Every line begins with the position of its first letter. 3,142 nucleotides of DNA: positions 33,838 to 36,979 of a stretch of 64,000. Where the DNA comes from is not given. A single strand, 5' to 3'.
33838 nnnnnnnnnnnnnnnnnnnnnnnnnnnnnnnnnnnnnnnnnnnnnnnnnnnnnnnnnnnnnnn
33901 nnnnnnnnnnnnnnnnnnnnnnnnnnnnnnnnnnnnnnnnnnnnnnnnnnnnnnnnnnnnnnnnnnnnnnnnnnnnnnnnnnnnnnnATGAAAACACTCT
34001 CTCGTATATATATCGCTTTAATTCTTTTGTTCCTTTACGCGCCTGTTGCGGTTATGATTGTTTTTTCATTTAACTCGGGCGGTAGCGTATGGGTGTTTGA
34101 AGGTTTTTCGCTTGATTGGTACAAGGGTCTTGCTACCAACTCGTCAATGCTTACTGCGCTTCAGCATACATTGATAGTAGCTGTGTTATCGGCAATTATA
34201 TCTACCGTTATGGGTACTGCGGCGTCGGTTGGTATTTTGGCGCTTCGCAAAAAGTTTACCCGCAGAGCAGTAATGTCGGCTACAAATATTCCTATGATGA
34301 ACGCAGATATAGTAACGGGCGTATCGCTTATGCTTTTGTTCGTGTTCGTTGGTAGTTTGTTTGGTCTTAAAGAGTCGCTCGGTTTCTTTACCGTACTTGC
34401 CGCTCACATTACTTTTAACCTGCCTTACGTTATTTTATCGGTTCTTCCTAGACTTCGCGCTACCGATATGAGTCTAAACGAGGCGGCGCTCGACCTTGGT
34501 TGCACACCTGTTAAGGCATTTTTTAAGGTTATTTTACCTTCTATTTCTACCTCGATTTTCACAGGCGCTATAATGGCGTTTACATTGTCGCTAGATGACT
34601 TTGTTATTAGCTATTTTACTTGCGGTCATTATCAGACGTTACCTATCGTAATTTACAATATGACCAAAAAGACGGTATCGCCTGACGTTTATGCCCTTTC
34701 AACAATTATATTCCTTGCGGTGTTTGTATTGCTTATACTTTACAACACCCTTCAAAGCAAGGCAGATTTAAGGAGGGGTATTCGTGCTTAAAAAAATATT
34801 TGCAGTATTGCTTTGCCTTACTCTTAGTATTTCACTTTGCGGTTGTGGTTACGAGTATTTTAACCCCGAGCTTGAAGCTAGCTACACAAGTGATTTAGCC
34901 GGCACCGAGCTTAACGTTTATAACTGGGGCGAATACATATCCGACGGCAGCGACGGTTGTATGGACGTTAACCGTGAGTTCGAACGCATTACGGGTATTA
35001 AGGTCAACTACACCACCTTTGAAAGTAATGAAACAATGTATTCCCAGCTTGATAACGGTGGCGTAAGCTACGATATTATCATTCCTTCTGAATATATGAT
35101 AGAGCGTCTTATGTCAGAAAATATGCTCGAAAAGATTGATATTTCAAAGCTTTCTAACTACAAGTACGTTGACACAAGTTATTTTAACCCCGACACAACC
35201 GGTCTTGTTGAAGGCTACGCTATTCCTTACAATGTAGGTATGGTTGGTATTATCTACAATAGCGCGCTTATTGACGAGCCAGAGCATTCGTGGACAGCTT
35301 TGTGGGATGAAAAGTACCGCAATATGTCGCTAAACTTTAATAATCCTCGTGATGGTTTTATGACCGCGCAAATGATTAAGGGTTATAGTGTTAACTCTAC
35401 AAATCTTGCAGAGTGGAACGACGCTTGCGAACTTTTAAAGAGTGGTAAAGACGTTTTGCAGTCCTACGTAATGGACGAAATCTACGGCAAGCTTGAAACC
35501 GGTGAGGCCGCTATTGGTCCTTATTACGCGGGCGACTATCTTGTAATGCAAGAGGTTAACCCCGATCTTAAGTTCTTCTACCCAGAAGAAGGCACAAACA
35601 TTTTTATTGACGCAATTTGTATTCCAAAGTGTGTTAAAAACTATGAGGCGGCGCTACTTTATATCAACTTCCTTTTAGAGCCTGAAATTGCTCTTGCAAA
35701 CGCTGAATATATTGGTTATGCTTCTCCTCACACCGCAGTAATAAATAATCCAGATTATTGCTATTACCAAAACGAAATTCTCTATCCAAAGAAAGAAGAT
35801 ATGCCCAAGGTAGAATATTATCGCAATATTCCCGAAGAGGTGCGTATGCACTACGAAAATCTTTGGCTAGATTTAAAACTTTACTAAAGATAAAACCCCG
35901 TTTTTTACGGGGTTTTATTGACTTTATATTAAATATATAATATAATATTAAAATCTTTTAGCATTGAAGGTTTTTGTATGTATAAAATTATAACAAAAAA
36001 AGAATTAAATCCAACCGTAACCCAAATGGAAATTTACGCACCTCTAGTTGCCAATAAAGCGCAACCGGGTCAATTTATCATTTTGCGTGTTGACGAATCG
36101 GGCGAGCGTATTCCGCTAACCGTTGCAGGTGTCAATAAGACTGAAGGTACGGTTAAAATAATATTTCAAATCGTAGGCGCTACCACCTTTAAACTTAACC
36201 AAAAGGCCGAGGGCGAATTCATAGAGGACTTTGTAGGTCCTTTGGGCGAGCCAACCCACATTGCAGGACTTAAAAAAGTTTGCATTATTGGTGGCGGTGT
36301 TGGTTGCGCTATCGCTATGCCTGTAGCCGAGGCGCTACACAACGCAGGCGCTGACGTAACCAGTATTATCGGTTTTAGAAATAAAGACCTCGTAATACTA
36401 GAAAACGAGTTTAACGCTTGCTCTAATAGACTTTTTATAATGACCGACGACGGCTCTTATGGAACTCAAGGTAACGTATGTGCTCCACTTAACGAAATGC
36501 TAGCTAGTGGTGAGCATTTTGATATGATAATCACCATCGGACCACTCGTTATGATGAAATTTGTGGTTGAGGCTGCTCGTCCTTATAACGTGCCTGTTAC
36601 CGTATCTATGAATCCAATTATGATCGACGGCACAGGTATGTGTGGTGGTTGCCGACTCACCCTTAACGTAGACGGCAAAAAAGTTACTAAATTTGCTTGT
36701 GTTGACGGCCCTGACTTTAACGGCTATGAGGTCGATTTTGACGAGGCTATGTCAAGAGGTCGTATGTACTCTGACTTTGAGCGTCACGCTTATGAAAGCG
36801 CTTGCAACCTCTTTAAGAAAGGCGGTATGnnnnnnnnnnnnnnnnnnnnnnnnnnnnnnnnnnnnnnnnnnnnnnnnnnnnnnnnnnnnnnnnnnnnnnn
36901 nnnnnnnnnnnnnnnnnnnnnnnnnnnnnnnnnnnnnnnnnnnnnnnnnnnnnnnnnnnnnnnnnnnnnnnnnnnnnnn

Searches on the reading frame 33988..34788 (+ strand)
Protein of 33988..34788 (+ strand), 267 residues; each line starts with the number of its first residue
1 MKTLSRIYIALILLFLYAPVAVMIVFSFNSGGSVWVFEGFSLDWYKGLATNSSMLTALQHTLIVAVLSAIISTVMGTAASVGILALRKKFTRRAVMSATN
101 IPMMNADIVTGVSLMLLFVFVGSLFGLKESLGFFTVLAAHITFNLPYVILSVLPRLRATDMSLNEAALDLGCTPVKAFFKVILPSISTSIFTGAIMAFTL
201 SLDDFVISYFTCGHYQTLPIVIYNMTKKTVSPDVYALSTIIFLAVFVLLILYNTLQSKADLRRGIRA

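Call 62: search_protein_families(library=ncbifam, proteins=[window:33988-34788:+], max_evalue=0.00001)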
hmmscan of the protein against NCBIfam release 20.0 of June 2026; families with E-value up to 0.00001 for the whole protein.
window:33988-34788:+ (267 aa): 21 families
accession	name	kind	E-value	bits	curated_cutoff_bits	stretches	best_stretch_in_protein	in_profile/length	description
NF043073.1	MMSYN1_0195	equivalog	4.2e-77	260.3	1250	1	4-256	5-248/1021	spermidine/putrescine ABC transporter permease/substrate-binding protein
NF007047.0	PRK09500.1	equivalog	9.7e-62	208.9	326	1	2-257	4-253/257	spermidine/putrescine ABC transporter permease PotC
NF007889.0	PRK10592.1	equivalog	4.9e-54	183.8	476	1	7-262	14-270/281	putrescine ABC transporter permease PotI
TIGR00969.1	3a0106s02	subfamily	6.7e-24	84.8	240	1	7-257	22-271/272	sulfate ABC transporter permease subunit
TIGR03262.1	PhnU2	equivalog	2.8e-20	72.5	593.25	1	6-241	8-241/546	putative 2-aminoethylphosphonate ABC transporter permease subunit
TIGR02140.1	permease_CysW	equivalog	1.8e-18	66.9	329.1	1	5-258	6-258/261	sulfate ABC transporter permease subunit CysW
TIGR02141.1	modB_ABC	equivalog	2.9e-18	66.3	182.6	1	61-252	3-203/208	molybdate ABC transporter permease subunit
TIGR02139.1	permease_CysT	equivalog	7.4e-18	65.1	246.1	1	40-259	34-262/265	sulfate ABC transporter permease subunit CysT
NF011624.0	PRK15050.1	equivalog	2e-16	60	247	1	13-259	37-289/297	2-aminoethylphosphonate ABC transporter permease subunit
NF008208.0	PRK10971.1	equivalog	7.5e-16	58.4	415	1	38-260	40-271/277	sulfate/thiosulfate ABC transporter permease CysT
NF043074.1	MMSYN1_0196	equivalog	1.3e-14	54.1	350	1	8-261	17-268/277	spermidine/putrescine ABC transporter permease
NF006939.0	PRK09421.1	equivalog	7.9e-14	51.6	262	1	53-250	7-215/230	molybdate ABC transporter permease subunit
TIGR01581.1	Mo_ABC_porter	hypoth_equivalog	1e-13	51.3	210.3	1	51-250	16-224/225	ABC transporter permease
TIGR03255.1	PhnV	equivalog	7.5e-13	48.8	358.7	1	10-251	21-260/270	2-aminoethylphosphonate ABC transport system, membrane component PhnV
NF040839.1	tungstate_WtpB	equivalog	3.8e-12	46.4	340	1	10-250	11-245/251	tungstate ABC transporter permease WtpB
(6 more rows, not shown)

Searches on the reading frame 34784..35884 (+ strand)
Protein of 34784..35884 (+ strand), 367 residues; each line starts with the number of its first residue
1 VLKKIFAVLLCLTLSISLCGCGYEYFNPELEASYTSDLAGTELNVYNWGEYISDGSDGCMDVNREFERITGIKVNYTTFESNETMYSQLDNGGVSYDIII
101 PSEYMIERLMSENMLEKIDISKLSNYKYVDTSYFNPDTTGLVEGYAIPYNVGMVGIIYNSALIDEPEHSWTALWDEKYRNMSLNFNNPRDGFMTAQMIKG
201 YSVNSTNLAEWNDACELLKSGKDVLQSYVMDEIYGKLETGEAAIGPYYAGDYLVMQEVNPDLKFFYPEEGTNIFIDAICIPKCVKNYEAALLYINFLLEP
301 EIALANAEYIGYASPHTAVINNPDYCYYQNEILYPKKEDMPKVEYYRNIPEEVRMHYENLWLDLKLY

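Call 62: search_protein_families(library=ncbifam, proteins=[window:34784-35884:+], max_evalue=0.00001)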
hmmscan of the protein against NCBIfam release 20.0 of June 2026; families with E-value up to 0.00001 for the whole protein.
window:34784-35884:+ (367 aa): 6 families
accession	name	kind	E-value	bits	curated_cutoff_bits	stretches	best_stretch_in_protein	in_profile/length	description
NF007048.0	PRK09501.1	equivalog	3e-50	171.1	582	1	41-365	27-345/348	spermidine/putrescine ABC transporter substrate-binding protein PotD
NF043073.1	MMSYN1_0195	equivalog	7.9e-28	97.1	1250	1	43-128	600-677/1021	spermidine/putrescine ABC transporter permease/substrate-binding protein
NF007962.0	PRK10682.1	equivalog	1.2e-27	96.9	636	1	41-340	30-342/370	spermidine/putrescine ABC transporter substrate-binding protein PotF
NF041888.1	ABC_SBP_YdcS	equivalog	3.9e-13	48.9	725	1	39-177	30-168/379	putative ABC transporter substrate-binding protein YdcS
NF007011.0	PRK09474.1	equivalog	3.6e-09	35.9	291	1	54-173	41-158/396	maltose/maltodextrin ABC transporter substrate-binding protein MalE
NF008633.1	PRK11622.1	subfamily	3e-07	29.7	203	0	112-174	114-177/397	ABC transporter substrate-binding protein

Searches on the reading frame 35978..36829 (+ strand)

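Call 62: search_protein_families(library=ncbifam, proteins=[window:35978-36829:+], max_evalue=0.00001)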
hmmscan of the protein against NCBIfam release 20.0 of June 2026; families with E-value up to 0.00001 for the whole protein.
window:35978-36829:+ (284 aa): 11 families
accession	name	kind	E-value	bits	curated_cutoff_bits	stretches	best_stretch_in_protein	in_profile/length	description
NF004862.0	PRK06222.1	subfamily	3e-113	378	220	1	1-276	1-272/281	sulfide/dihydroorotate dehydrogenase-like FAD/NAD-binding protein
NF009414.0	PRK12778.1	equivalog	6.1e-103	345.5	1103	1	1-272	1-268/752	bifunctional dihydroorotate dehydrogenase B NAD binding subunit/NADPH-dependent glutamate synthase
NF009413.0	PRK12775.1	equivalog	3.8e-82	276.6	1895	1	1-280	1-279/1006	putative trifunctional 2-polyprenylphenol hydroxylase/glutamate synthase subunit beta/ferritin domain-containing protein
NF009415.0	PRK12779.1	equivalog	2.3e-60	204.5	1519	1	2-270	651-936/944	putative bifunctional glutamate synthase subunit beta/2-polyprenylphenol hydroxylase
NF000797.0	PRK00054.1-2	equivalog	6.8e-39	133.7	270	1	3-249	18-262/267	dihydroorotate dehydrogenase electron transfer subunit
NF000796.0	PRK00054.1-1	equivalog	6.9e-38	130.3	224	1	9-254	13-236/254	dihydroorotate dehydrogenase electron transfer subunit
NF000799.0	PRK00054.1-4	equivalog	2.2e-35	122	314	1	4-252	9-256/258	dihydroorotate dehydrogenase electron transfer subunit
NF000798.0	PRK00054.1-3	equivalog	6.8e-33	114.3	219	1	2-253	8-243/244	dihydroorotate dehydrogenase electron transfer subunit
NF004470.0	PRK05802.1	equivalog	2.7e-15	56.2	313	1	3-238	69-312/330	sulfide/dihydroorotate dehydrogenase-like FAD/NAD-binding protein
TIGR02911.1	sulfite_red_B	equivalog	5.4e-14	51.9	288.6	1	25-248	28-252/261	anaerobic sulfite reductase subunit AsrB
NF006220.0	PRK08345.1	subfamily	9.8e-09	34.8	395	1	28-251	43-286/294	cytochrome-c3 hydrogenase subunit gamma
